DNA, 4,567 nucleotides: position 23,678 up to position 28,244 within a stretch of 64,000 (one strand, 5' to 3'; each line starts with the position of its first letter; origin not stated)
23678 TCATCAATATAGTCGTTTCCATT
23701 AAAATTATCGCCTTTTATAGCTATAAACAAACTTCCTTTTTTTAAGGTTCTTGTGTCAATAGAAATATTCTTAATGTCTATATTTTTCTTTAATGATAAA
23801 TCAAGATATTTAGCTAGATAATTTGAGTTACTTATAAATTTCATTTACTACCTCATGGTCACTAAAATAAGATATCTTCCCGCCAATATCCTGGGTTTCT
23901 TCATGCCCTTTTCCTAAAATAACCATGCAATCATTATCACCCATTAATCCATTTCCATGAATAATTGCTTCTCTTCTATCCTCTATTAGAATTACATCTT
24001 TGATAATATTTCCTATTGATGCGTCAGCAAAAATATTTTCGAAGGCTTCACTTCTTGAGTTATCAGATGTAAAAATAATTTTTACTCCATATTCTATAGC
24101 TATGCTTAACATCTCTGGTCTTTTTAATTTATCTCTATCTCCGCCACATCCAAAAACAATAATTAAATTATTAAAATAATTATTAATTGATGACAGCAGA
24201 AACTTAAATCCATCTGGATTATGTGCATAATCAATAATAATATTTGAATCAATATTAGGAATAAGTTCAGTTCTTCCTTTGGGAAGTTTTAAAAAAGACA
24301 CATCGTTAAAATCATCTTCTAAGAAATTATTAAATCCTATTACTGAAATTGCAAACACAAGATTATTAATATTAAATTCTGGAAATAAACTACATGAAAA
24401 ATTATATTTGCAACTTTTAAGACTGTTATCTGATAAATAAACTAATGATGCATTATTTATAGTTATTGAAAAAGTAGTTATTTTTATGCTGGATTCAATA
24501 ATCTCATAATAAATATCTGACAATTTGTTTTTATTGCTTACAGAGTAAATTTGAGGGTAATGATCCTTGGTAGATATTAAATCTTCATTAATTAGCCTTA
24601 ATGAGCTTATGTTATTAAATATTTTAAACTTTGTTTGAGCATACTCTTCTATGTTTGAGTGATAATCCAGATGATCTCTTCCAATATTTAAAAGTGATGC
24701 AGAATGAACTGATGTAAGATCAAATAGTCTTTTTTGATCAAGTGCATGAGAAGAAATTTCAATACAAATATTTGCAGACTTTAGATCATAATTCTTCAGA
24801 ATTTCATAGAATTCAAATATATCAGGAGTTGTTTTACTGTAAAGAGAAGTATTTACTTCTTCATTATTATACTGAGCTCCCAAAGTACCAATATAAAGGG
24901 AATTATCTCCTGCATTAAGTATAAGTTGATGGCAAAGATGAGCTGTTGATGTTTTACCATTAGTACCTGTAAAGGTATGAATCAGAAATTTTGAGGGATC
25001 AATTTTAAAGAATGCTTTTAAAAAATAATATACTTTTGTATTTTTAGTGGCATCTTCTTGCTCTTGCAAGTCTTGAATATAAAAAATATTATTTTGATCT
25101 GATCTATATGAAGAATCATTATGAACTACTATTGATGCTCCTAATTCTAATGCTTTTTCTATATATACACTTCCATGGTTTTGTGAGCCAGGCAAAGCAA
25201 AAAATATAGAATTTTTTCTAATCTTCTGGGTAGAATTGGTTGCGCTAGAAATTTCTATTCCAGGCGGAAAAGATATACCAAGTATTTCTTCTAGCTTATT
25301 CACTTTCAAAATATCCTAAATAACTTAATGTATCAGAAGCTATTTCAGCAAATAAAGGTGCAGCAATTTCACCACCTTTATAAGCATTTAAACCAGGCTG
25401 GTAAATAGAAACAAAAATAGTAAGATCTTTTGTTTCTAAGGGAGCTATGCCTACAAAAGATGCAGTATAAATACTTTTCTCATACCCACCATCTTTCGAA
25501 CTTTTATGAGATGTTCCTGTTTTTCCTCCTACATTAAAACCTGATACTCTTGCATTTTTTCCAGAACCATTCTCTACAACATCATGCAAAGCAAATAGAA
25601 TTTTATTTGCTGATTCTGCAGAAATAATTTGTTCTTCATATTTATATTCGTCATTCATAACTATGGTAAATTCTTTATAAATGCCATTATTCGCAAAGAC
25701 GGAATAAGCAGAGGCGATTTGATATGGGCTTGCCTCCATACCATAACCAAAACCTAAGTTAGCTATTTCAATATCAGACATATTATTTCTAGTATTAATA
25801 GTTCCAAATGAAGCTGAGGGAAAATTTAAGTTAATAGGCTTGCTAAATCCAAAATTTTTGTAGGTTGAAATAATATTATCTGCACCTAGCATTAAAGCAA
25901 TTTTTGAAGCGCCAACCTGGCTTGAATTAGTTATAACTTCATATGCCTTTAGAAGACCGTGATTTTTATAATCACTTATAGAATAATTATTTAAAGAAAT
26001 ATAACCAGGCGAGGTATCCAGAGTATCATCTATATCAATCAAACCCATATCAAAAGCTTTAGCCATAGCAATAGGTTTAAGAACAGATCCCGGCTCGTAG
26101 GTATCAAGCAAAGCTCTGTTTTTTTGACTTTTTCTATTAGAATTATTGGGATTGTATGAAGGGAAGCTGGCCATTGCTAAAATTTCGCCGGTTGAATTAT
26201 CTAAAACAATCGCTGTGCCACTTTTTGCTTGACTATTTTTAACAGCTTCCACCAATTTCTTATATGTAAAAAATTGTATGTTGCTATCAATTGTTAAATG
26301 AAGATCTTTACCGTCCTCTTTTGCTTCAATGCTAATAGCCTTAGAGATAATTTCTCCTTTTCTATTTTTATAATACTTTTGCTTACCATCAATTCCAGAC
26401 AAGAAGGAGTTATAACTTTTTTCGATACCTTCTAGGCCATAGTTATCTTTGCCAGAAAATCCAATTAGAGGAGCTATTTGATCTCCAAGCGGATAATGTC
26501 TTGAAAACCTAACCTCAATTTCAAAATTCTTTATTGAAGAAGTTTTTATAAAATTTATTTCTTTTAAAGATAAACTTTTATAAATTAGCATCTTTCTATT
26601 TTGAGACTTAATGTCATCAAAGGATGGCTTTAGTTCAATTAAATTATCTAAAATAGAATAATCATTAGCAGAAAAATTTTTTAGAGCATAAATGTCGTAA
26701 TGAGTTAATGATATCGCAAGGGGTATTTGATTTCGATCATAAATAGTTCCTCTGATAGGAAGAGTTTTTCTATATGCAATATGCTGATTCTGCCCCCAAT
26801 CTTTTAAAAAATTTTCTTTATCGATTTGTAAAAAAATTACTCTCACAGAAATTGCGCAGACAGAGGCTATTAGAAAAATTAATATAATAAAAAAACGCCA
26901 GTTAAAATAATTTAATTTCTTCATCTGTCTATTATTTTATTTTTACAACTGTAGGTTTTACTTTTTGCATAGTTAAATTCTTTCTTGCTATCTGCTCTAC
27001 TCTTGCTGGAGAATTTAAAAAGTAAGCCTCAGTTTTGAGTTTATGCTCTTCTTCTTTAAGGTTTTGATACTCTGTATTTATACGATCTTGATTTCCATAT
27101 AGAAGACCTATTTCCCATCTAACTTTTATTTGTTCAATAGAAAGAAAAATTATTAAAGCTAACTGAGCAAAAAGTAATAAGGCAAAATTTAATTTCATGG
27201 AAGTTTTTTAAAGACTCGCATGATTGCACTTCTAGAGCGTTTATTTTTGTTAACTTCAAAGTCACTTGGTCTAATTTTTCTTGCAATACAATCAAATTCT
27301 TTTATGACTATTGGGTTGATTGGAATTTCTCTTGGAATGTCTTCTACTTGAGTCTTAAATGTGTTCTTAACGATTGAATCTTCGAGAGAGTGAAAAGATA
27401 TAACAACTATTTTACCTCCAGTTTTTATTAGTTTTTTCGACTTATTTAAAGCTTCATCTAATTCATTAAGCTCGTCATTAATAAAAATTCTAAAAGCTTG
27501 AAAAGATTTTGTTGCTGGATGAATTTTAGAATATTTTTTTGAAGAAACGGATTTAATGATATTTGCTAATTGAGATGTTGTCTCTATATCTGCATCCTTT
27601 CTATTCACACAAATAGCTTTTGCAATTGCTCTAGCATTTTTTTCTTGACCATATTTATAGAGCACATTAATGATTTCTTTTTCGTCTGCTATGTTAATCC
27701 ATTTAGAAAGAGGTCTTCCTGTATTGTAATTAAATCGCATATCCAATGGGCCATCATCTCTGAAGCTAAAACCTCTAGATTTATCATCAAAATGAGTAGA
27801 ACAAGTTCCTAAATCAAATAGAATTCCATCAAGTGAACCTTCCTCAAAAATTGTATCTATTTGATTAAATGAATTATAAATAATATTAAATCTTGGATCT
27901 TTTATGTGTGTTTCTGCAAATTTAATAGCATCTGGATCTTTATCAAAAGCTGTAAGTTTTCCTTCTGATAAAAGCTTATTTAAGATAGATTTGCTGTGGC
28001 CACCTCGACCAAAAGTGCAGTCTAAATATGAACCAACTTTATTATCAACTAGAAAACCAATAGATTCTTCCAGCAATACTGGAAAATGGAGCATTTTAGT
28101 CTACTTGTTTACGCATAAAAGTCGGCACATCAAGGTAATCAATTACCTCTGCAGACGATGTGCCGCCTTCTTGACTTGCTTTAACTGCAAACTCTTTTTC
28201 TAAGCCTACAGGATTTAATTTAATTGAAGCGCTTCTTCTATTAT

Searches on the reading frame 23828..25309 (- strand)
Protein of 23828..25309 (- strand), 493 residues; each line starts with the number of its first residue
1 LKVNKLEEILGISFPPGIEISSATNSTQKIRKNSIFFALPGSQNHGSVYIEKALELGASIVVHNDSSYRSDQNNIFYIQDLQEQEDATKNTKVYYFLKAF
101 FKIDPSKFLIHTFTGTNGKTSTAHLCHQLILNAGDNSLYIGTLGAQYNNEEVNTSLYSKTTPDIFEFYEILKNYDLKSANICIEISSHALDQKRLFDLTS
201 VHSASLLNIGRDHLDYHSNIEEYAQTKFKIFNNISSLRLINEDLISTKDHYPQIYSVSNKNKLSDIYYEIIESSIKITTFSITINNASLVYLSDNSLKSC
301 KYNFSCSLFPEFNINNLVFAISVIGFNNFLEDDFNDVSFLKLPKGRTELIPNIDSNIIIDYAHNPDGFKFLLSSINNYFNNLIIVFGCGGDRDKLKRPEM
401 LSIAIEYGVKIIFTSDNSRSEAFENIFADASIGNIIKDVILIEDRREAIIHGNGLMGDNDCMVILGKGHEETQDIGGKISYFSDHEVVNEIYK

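Call 60: search_protein_families(library=ncbifam, proteins=[window:23828-25309:-], max_evalue=0.00001)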
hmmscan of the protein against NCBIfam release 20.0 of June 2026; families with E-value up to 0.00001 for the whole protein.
window:23828-25309:- (493 aa): 20 families
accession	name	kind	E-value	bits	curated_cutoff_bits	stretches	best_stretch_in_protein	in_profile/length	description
TIGR01085.1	murE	subfamily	1.1e-96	324.6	257.3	1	18-492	2-471/472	UDP-N-acetylmuramyl-tripeptide synthetase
NF001126.0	PRK00139.1-4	equivalog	2.5e-94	316.6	373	1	18-492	21-482/486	UDP-N-acetylmuramoyl-L-alanyl-D-glutamate--2,6-diaminopimelate ligase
NF001124.0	PRK00139.1-2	equivalog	2.1e-90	303.9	476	1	18-491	26-491/500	UDP-N-acetylmuramoyl-L-alanyl-D-glutamate--2,6-diaminopimelate ligase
NF008896.0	PRK11929.1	equivalog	1.4e-87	294.6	1023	1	23-489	32-495/965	bifunctional UDP-N-acetylmuramoyl-L-alanyl-D-glutamate--2,6-diaminopimelate ligase MurE/UDP-N-acetylmuramoyl-tripeptide--D-alanyl-D-alanine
NF001123.0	PRK00139.1-1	equivalog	1e-72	245.4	586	1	20-492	20-489/493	UDP-N-acetylmuramoyl-L-alanyl-D-glutamate--2,6-diaminopimelate ligase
NF010628.0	PRK14022.1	equivalog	2.3e-48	165.1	536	1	18-488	33-477/483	UDP-N-acetylmuramoyl-L-alanyl-D-glutamate--L-lysine ligase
NF001130.0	PRK00139.2-4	equivalog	1.4e-27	96.7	715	1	24-492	35-511/516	UDP-N-acetylmuramoyl-L-alanyl-D-glutamate--2,6-diaminopimelate ligase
NF001129.0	PRK00139.2-3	equivalog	4.1e-23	81.6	762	1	21-492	42-515/517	UDP-N-acetylmuramoyl-L-alanyl-D-glutamate--2,6-diaminopimelate ligase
NF001127.0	PRK00139.2-1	equivalog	1.9e-22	79.6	997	1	27-490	38-509/520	UDP-N-acetylmuramoyl-L-alanyl-D-glutamate--2,6-diaminopimelate ligase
TIGR01143.1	murF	subfamily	2.9e-18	66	288.6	1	27-386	3-331/418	UDP-N-acetylmuramoyl-tripeptide--D-alanyl-D-alanine ligase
NF053645.1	pMurC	equivalog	2.8e-16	59.3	560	1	313-432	320-438/492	pseudomurein biosynthesis peptide ligase pMurC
TIGR01087.1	murD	equivalog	3.7e-16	59.2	211.95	1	180-265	154-239/441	UDP-N-acetylmuramoyl-L-alanine--D-glutamate ligase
TIGR02068.2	cya_phycin_syn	equivalog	8.9e-14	50.4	850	1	104-466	475-848/862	cyanophycin synthetase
NF053647.1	pMurD2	equivalog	1.5e-12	47.1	550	1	112-242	103-215/405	pseudomurein biosynthesis peptide ligase pMurD2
TIGR01082.1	murC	equivalog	6.5e-11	42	335.1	1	201-386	168-352/449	UDP-N-acetylmuramate--L-alanine ligase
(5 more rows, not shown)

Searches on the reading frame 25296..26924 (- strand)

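Call 4: search_protein_families(library=pfam, proteins=[window:25296-26924:-])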
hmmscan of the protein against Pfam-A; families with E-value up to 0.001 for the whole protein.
window:25296-26924:- (542 aa): 3 families
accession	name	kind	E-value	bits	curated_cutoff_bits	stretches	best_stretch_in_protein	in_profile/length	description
PF00905.27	Transpeptidase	-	4.1e-64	217.1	22.1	1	236-528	1-297/299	Penicillin binding protein transpeptidase domain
PF03717.20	PBP_dimer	-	5.1e-15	56.8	24.4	1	56-195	4-178/180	Penicillin-binding Protein dimerisation domain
PF21922.1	PBP_dimer_2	-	4.8e-06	27.2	27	1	137-183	20-65/83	Penicillin binding protein A dimerisation domain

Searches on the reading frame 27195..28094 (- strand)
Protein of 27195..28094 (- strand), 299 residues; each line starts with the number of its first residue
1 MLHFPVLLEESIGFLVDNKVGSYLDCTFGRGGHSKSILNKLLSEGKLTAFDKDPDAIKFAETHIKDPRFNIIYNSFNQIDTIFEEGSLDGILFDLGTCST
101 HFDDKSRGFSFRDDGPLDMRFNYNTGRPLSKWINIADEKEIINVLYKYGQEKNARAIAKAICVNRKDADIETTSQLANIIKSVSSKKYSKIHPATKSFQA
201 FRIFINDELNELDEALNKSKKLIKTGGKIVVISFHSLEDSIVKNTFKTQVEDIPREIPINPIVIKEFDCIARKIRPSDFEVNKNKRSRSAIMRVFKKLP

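Call 4: search_protein_families(library=pfam, proteins=[window:27195-28094:-])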
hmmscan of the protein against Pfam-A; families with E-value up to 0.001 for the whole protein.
window:27195-28094:- (299 aa): 3 families
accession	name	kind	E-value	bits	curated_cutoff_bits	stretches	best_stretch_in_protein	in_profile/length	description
PF01795.25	Methyltransf_5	-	2.3e-95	320.1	27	1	2-297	3-308/309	MraW methylase family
PF13847.12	Methyltransf_31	-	2.2e-05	24.6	27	0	22-94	6-81/145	Methyltransferase domain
PF13649.12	Methyltransf_25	-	0.00059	20.9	27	0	24-93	2-70/97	Methyltransferase domain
